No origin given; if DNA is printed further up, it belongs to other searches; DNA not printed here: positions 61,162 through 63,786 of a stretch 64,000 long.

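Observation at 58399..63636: Second cytochrome cluster: an octaheme cytochrome with TPR/HEAT repeats, followed by a PD40 beta-propeller diheme protein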

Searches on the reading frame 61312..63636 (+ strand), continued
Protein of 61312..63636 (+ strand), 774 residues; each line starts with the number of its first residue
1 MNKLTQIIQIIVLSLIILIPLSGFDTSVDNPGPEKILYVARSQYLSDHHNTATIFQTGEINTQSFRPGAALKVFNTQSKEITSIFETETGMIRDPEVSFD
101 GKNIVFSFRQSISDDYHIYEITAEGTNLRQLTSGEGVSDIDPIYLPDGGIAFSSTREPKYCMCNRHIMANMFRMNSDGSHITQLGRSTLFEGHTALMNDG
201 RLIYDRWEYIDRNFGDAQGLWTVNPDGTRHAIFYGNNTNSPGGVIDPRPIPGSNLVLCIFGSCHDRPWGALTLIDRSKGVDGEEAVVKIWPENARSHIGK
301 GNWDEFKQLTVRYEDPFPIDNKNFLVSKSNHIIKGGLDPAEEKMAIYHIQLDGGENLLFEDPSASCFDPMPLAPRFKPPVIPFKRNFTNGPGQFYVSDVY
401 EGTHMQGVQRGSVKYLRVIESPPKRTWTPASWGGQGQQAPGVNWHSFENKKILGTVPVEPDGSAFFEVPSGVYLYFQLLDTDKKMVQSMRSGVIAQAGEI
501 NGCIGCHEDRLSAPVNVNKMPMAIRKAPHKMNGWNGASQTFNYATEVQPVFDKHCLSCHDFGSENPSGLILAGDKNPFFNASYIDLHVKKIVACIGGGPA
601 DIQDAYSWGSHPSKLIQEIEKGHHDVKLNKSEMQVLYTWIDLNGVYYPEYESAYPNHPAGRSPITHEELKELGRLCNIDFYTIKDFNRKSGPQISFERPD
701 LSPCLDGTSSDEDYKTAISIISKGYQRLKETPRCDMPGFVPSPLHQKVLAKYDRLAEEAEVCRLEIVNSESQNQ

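Call 22: find_encoding_contigs(protein=P0101, flank=10000, max_places=2)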
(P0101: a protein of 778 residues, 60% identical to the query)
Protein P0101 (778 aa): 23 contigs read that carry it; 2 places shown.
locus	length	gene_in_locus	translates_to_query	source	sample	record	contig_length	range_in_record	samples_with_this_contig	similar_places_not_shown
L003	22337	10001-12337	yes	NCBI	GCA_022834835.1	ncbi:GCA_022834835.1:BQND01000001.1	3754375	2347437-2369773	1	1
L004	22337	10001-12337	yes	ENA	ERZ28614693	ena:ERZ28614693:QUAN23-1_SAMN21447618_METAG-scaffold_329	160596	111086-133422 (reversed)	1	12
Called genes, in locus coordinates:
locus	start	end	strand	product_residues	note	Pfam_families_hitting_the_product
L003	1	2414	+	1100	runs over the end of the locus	PF13620:CarboxypepD_reg, PF13715:CarbopepD_reg_2, PF07715:Plug, PF00593:TonB_dep_Rec_b-barrel (weak)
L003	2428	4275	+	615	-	PF14322:SusD-like_3, PF12771:SusD-like_2, PF07980:SusD_RagB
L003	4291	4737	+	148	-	PF22243:DUF5018-rel (faint)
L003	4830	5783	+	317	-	PF00251:Glyco_hydro_32N (weak), PF04616:Glyco_hydro_43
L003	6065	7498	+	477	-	PF00884:Sulfatase, PF01663:Phosphodiest (faint), PF01676:Metalloenzyme (faint), PF16347:SGSH_C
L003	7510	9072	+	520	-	PF00884:Sulfatase, PF01663:Phosphodiest (weak), PF16347:SGSH_C (weak)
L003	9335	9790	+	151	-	-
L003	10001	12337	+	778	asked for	PF07676:PD40 (faint), PF26549:Tricorn_N (weak), PF18582:HZS_alpha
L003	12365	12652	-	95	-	-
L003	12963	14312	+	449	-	PF14508:GH97_N, PF10566:Glyco_hydro_97, PF14509:GH97_C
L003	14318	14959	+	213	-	PF04311:DUF459 (faint), PF00657:Lipase_GDSL, PF13472:Lipase_GDSL_2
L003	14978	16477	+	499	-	PF00884:Sulfatase, PF01663:Phosphodiest (faint), PF16347:SGSH_C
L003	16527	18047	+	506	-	PF00884:Sulfatase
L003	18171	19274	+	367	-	PF03629:SASA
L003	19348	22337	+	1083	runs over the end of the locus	PF18582:HZS_alpha, PF03781:FGE-sulfatase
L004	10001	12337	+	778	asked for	PF07676:PD40 (faint), PF26549:Tricorn_N (weak), PF18582:HZS_alpha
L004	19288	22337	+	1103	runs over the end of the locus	PF18582:HZS_alpha, PF03781:FGE-sulfatase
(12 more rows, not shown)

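Call 23: find_encoding_contigs(protein=P0051, flank=10000, max_places=1)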
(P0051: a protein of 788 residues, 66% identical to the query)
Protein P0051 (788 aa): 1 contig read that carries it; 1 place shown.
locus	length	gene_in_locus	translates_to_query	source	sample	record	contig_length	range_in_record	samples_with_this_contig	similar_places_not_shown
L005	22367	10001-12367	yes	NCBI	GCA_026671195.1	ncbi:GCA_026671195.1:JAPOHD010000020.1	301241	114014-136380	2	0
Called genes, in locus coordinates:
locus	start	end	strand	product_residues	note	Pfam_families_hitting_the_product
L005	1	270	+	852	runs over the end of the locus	PF00317:Ribonuc_red_lgN (weak), PF02867:Ribonuc_red_lgC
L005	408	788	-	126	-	PF01597:GCV_H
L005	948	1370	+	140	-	PF02367:TsaE, PF13476:AAA_23 (weak)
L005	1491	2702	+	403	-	PF05222:AlaDh_PNT_N, PF01262:AlaDh_PNT_C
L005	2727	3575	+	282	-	PF04397:LytTR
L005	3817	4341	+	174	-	-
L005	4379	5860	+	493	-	PF02310:B12-binding, PF04055:Radical_SAM, PF13282:DUF4070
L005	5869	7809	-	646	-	PF02922:CBM_48, PF00128:Alpha-amylase, PF11852:Pullul_strch_C, PF21653:pulA_all-beta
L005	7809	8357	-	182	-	-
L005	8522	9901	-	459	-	PF05195:AMP_N, PF00557:Peptidase_M24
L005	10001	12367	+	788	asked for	PF26549:Tricorn_N (weak), PF18582:HZS_alpha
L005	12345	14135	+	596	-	PF10282:Lactonase (faint), PF03150:CCP_MauG (faint), PF00034:Cytochrom_C (faint)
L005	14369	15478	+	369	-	PF00582:Usp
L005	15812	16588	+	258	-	-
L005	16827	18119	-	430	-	PF13360:PQQ_2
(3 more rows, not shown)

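Call 24: find_encoding_contigs(protein=P0087, flank=10000, max_places=1)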
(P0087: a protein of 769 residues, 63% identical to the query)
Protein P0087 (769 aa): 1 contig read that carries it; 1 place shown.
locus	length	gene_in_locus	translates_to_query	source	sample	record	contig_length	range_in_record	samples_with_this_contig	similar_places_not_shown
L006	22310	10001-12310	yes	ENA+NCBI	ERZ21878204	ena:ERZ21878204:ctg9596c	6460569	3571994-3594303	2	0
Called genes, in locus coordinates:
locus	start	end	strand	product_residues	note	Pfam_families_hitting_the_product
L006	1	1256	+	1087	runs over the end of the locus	PF13620:CarboxypepD_reg, PF13715:CarbopepD_reg_2, PF25020:TTR_TEN1-4 (weak), PF07715:Plug, PF00593:TonB_dep_Rec_b-barrel (weak)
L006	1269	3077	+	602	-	PF12771:SusD-like_2 (weak), PF14322:SusD-like_3 (faint), PF07980:SusD_RagB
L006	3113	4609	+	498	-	PF13004:BACON (faint)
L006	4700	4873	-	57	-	-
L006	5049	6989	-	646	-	PF02922:CBM_48, PF00128:Alpha-amylase (weak), PF11852:Pullul_strch_C (weak), PF21653:pulA_all-beta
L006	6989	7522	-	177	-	-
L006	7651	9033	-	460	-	PF05195:AMP_N, PF00557:Peptidase_M24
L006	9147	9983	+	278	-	PF09339:HTH_IclR, PF01614:IclR_C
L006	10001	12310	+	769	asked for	PF26549:Tricorn_N (weak), PF18582:HZS_alpha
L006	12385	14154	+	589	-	PF02239:Cytochrom_D1 (faint), PF03150:CCP_MauG (faint), PF00034:Cytochrom_C (weak)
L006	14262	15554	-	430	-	PF00291:PALP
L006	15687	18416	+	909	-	PF25788:Ig_Rha78A_N, PF08531:Bac_rhamnosid_N, PF05592:Bac_rhamnosid, PF17389:Bac_rhamnosid6H, PF17390:Bac_rhamnosid_C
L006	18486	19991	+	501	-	-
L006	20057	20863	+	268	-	PF04794:YdjC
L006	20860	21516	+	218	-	PF00657:Lipase_GDSL, PF13472:Lipase_GDSL_2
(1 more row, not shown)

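Call 26: find_related_loci(query=A1, collection=genome_contigs, flank=10000)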
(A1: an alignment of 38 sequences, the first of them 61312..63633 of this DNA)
Query A1 (774 aa) in genome_contigs; peptide patterns used: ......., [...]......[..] (x = any residue, [..] = any of these).
600 stretches matched a pattern (row limit reached: there are more); 580 encode a relative of the query (tblastn E <= 1e-3); the best 80 are kept; 79 distinct loci.
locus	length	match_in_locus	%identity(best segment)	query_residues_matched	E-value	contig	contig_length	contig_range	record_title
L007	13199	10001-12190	68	33-758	0e+0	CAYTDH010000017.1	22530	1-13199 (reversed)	MAG TPA_asm: uncultured Tangfeifania sp. isolate SRP332253_co1_174 genome assembly, contig: NODE_3588_length_22530_cov_4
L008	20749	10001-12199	67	33-763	0e+0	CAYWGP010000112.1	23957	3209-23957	MAG TPA_asm: uncultured Bacteroides sp. isolate binchicken_co231_94 genome assembly, contig: k141_2385904, whole genome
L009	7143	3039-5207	67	33-758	0e+0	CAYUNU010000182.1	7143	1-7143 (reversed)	MAG TPA_asm: uncultured Porphyromonadaceae bacterium isolate binchicken_co42_430 genome assembly, contig: NODE_19312_len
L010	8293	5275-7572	64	10-772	0e+0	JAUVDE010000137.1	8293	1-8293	MAG: Draconibacterium sp. isolate CSMAG_289 CSMAG_289_k141_4203873_length_8293_cov_9.7652, whole genome shotgun sequence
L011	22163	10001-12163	66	33-752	0e+0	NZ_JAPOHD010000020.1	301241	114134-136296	Draconibacterium aestuarii strain Z1-6 soapdenovo_K_127_20, whole genome shotgun sequence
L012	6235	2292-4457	67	33-760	0e+0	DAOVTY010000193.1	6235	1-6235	MAG TPA_asm: Bacteroidota bacterium isolate CSMAG_1665 CSMAG_1665_k141_3721521_length_6235_cov_19.0000, whole genome sho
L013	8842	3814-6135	63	5-760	0e+0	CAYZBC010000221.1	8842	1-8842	MAG TPA_asm: uncultured Maribellus sp. isolate binchicken_co181_539 genome assembly, contig: NODE_16355_length_8842_cov_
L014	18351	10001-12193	66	33-760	0e+0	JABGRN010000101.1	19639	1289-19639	MAG: Prolixibacteraceae bacterium isolate co234_bin80 NODE_5146_length_19639_cov_19.112898, whole genome shotgun sequenc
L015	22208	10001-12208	64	16-752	0e+0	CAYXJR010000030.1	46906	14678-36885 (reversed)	MAG TPA_asm: uncultured Porphyromonadaceae bacterium isolate SRP178699_co1_495 genome assembly, contig: NODE_672_length_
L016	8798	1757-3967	62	34-772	0e+0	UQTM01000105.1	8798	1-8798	uncultured Odoribacter sp. isolate UMGS628 genome assembly, contig: NODE_4141_length_8798_cov_4.477182, whole genome sho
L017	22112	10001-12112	61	34-736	0e+0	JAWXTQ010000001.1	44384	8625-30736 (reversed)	MAG: Rikenellaceae bacterium isolate FM_27_G117_V NODE_363_length_44385_cov_2.461843, whole genome shotgun sequence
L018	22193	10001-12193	61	36-770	0e+0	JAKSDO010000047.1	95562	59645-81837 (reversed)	MAG: Cytophagales bacterium isolate MAG.91 k141_248992, whole genome shotgun sequence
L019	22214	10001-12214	59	35-772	0e+0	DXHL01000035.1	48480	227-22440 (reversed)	MAG TPA_asm: Candidatus Rikenella faecigallinarum isolate ChiBcec15-1070 ChiBcec15__C138467_L48480_SAMN08010102, whole g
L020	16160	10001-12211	61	36-772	0e+0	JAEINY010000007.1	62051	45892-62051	MAG: Marinilabiliaceae bacterium isolate MAG16 NODE_460_length_62051_cov_20.905283, whole genome shotgun sequence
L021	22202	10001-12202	59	34-764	0e+0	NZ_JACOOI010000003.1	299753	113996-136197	Parabacteroides segnis strain BX2 BX2_ctg003, whole genome shotgun sequence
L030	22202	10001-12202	58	34-764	0e+0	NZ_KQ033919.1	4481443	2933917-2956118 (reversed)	Parabacteroides gordonii MS-1 = DSM 23371 strain MS-1 aczIC-supercont1.1, whole genome shotgun sequence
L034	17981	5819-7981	58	34-752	0e+0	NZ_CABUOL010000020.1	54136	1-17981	MAG: uncultured Mediterranea sp. isolate MGYG-HGUT-04188, whole genome shotgun sequence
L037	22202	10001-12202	56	34-771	0e+0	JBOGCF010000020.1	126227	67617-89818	MAG: Tannerellaceae bacterium isolate WFFMC_MAG_403 k139_36255_flag=1_multi=33.9895_len=126227, whole genome shotgun seq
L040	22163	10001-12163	56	36-760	0e+0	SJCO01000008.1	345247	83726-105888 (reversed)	Puteibacter caeruleilacunae strain JC036 scaffold_7, whole genome shotgun sequence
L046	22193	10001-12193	55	35-758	0e+0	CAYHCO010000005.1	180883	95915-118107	MAG TPA_asm: uncultured Porphyromonadaceae bacterium isolate ERP119702_co1_162 genome assembly, contig: NODE_28_length_1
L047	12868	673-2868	55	36-772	0e+0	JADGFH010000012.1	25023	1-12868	MAG: Labilibaculum sp. isolate OB13 NODE_491_length_25023_cov_3.407559, whole genome shotgun sequence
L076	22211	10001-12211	57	28-767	0e+0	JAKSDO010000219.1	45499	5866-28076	MAG: Cytophagales bacterium isolate MAG.91 k141_2498739, whole genome shotgun sequence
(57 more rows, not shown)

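Call 31: predict_structure(alignment_id=A1)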
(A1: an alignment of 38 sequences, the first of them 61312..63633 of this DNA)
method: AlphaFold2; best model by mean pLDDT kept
length: 774 residues; sequences in the alignment: 38
mean_pLDDT: 75.6   pTM: 0.79
mean pLDDT of the five models: 75.6, 75.5, 73.3, 71.9, 70.4
residues with pLDDT >= 90: 205; 70-90: 327; 50-70: 146; < 50: 96
segments of 3 or more residues with pLDDT < 50: 20-30, 162-166, 209-217, 235-241, 425-446, 511-517, 562-574, 576-578, 595-601, 644-651, 772-774
pLDDT, mean of each block of 10 residues (from residue 1): 72 64 40 89 70 62 82 95 96 94 96 92 96 88 94 77 56 91 72 85 70 49 82 52 76 87 62 77 79 82 68 90 93 74 92 92 94 92 82 85 75 90 51 38 48 91 90 82 83 75 59 48 90 82 76 66 44 48 66 48 71 82 80 87 52 57 78 86 60 76 84 93 86 68 71 80 79 46
secondary structure, 60 per line:
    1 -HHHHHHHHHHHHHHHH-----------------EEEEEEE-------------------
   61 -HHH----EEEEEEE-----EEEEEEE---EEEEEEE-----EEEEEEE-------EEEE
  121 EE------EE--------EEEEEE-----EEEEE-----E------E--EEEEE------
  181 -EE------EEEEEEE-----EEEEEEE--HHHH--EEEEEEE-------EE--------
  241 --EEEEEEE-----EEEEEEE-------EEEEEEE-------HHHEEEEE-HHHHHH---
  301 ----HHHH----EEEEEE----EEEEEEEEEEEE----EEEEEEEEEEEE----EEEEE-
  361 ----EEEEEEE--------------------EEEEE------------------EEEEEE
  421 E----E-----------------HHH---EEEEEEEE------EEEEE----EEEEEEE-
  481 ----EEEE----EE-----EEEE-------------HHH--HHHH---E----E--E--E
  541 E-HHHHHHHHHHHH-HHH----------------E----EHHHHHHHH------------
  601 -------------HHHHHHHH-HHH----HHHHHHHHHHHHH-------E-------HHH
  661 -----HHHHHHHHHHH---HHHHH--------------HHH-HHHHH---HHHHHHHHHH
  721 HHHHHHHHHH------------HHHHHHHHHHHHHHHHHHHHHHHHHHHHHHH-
elements in order (helices of 4 or more, strands of 3 or more residues): H2-17 E35-41 E69-75 E81-87 E91-97 E103-109 E117-122 E139-144 E150-154 E170-174 E190-196 E202-208 H211-214 E217-223 E243-249 E255-261 E269-275 E286-290 H292-297 H305-308 E313-318 E323-334 E339-350 E355-359 E365-371 E392-396 E415-421 E450-457 E464-468 E473-479 E485-488 E500-503 H522-525 H543-554 H581-588 H614-621 H630-642 H666-676 H680-684 H703-707 H711-730 H743-773

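Call 35: fold_search(model_id=the predicted structure, library=pdb)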
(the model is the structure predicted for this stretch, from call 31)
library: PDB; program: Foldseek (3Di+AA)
matches with E <= 10: 965; with E <= 0.001: 376
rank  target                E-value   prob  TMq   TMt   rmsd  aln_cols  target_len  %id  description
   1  5c2v_A                1.5e-26  1.00  0.57  0.57   6.3       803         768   17  Kuenenia stuttgartiensis Hydrazine Synthase (released 2015-10-14)
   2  5c2v_D                1.1e-25  1.00  0.55  0.56   7.3       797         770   17  Kuenenia stuttgartiensis Hydrazine Synthase (released 2015-10-14)
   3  4pwz_B                1.7e-11  1.00  0.29  0.53   5.7       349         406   14  Crystal structure of TolB protein from Yersinia pestis CO92 (released 2014-04-02)
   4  1c5k                  2.4e-11  1.00  0.28  0.53   5.5       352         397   13  THE STRUCTURE OF TOLB, AN ESSENTIAL COMPONENT OF THE TOL-DEPENDENT TRANSLOCATION SYSTEM AND ITS INTERACTIONS WITH THE TR (released 2000-12-06)
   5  4pwz_A                4.2e-11  1.00  0.29  0.53   5.8       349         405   13  Crystal structure of TolB protein from Yersinia pestis CO92 (released 2014-04-02)
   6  2hqs_B                4.7e-11  1.00  0.29  0.53   5.3       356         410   13  Crystal structure of TolB/Pal complex (released 2007-04-03)
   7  4r40_A                5.7e-11  1.00  0.28  0.52   5.8       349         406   14  Crystal Structure of TolB/Pal complex from Yersinia pestis. (released 2014-09-03)
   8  2ivz_A                7.8e-11  1.00  0.29  0.55   5.1       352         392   13  Structure of TolB in complex with a peptide of the colicin E9 T- domain (released 2006-08-16)
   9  3iax_A                8.2e-11  1.00  0.29  0.53   5.4       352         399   13  The crystal structure of the TolB box of Colicin A in complex with TolB reveals important differences in the recruitme (released 2009-10-13)
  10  2w8b_B                1.1e-10  1.00  0.30  0.54   5.0       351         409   13  Crystal structure of processed TolB in complex with Pal (released 2009-02-17)
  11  2w8b_A                1.3e-10  1.00  0.29  0.53   5.2       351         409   13  Crystal structure of processed TolB in complex with Pal (released 2009-02-17)
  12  4r40_C                1.4e-10  1.00  0.28  0.52   5.6       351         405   14  Crystal Structure of TolB/Pal complex from Yersinia pestis. (released 2014-09-03)
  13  2hqs_A                2.0e-10  1.00  0.29  0.53   5.3       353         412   13  Crystal structure of TolB/Pal complex (released 2007-04-03)
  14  4jml_A                2.8e-10  1.00  0.28  0.54   5.6       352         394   13  Crystal structure of the TolB(P201C)-ColicinE9 TBE peptide(A33C) complex. (released 2013-07-17)
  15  2ivz_C                3.4e-10  1.00  0.29  0.55   5.8       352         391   13  Structure of TolB in complex with a peptide of the colicin E9 T- domain (released 2006-08-16)
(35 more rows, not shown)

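Call 38: find_encoding_contigs(protein=P0003, flank=10000, max_places=1)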
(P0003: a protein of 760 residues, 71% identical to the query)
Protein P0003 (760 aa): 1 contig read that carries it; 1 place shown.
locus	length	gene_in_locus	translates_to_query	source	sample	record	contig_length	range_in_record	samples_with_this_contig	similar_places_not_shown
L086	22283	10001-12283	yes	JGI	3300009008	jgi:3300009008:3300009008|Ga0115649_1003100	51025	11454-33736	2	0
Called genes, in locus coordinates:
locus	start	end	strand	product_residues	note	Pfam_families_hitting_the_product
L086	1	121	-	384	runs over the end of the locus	PF01497:Peripla_BP_2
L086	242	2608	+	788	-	PF04023:FeoA, PF01926:MMR_HSR1, PF02421:FeoB_N, PF17910:FeoB_Cyto, PF07670:Gate, PF07664:FeoB_C, PF07670:Gate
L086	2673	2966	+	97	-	-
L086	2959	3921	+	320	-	-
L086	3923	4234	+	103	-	-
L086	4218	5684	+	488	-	PF00005:ABC_tran, PF13304:AAA_21 (weak)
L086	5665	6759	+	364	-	PF14907:NTP_transf_5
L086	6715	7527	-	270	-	PF01435:Peptidase_M48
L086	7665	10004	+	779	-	PF02335:Cytochrom_C552 (weak), PF13432:TPR_16 (weak), PF00515:TPR_1, PF07719:TPR_2, PF13181:TPR_8 (weak), PF13424:TPR_12 (weak), PF14559:TPR_19 (weak), PF23914:TPR_CcmH_CycH, +10 more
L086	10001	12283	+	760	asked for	PF26549:Tricorn_N (weak), PF18582:HZS_alpha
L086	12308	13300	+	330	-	PF01408:GFO_IDH_MocA, PF22725:GFO_IDH_MocA_C3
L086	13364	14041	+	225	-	PF13367:PrsW-protease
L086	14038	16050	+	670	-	PF04851:ResIII, PF17757:UvrB_inter, PF27431:UvrB_3rd, PF00271:Helicase_C, PF12344:UvrB, PF02151:UVR (weak)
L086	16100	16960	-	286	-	PF00140:Sigma70_r1_2, PF04542:Sigma70_r2, PF04539:Sigma70_r3, PF04545:Sigma70_r4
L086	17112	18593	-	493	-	PF00089:Trypsin, PF10459:Peptidase_S46 (faint), PF13365:Trypsin_2, PF00595:PDZ, PF13180:PDZ_2, PF14685:PDZ_Tricorn (faint), PF17820:PDZ_6 (weak)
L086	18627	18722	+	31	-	-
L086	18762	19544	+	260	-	PF01678:DAP_epimerase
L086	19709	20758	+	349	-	PF01738:DLH (faint), PF20434:BD-FAE, PF12697:Abhydrolase_6 (weak), PF00326:Peptidase_S9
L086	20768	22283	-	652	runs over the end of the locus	PF02518:HATPase_c, PF00204:DNA_gyraseB, PF01751:Toprim, PF00986:DNA_gyraseB_C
